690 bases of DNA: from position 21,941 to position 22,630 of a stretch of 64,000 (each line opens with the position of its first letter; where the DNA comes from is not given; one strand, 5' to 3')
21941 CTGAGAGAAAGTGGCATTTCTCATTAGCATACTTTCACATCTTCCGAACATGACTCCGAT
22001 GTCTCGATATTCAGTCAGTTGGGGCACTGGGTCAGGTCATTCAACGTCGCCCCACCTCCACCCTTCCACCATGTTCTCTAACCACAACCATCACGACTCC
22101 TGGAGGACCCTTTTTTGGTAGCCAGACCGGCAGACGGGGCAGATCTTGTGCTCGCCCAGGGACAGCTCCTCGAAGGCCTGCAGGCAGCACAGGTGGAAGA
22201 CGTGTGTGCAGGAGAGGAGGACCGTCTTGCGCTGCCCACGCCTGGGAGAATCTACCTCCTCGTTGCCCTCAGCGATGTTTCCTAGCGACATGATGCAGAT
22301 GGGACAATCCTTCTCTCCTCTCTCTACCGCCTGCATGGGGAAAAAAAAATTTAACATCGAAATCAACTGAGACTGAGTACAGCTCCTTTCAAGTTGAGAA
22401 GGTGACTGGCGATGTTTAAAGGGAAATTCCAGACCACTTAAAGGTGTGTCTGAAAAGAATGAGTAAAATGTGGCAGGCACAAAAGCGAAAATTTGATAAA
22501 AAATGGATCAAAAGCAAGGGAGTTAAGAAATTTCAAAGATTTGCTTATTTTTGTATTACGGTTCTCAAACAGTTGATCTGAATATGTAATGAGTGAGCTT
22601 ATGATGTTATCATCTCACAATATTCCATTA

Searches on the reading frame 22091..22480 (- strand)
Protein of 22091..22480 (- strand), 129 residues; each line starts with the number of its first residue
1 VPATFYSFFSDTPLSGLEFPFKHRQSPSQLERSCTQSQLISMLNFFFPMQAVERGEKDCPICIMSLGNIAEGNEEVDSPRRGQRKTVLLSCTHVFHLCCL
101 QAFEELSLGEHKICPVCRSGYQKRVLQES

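Call 16: search_protein_families(library=pfam, proteins=[window:22091-22480:-], max_evalue=0.01)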
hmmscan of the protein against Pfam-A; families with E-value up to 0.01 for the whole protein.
window:22091-22480:- (129 aa): 10 families
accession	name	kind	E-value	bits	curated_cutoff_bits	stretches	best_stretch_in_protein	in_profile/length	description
PF13639.12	zf-RING_2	-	1.1e-06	29.3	27.3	1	83-118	13-44/44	Ring finger domain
PF14634.12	zf-RING_5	-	1.8e-05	25.1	27.9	1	81-118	10-42/43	zinc-RING finger domain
PF12678.13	zf-rbx1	-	2.3e-05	25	31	1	58-118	2-55/55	RING-H2 zinc finger domain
PF13920.12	zf-C3HC4_3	-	6.6e-05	23.1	27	1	83-122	12-47/49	Zinc finger, C3HC4 type (RING finger)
PF13445.12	zf-RING_UBOX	-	0.0013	19.1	25.2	0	59-115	1-39/39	RING-type zinc-finger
PF14570.12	zf-RING_4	-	0.0033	17.6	27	0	91-122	18-48/48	RING/Ubox like zinc-binding domain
PF12861.13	zf-ANAPC11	-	0.0038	17.7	25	0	85-122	26-62/65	Anaphase-promoting complex subunit 11 RING-H2 finger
PF13923.12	zf-C3HC4_2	-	0.0048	17.1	27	0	87-117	14-40/40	Zinc finger, C3HC4 type (RING finger)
PF17123.11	zf-RING_11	-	0.0077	16.3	27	0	85-100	14-29/29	RING-like zinc finger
PF00097.31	zf-C3HC4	-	0.0087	16.4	21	0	86-117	11-40/40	Zinc finger, C3HC4 type (RING finger)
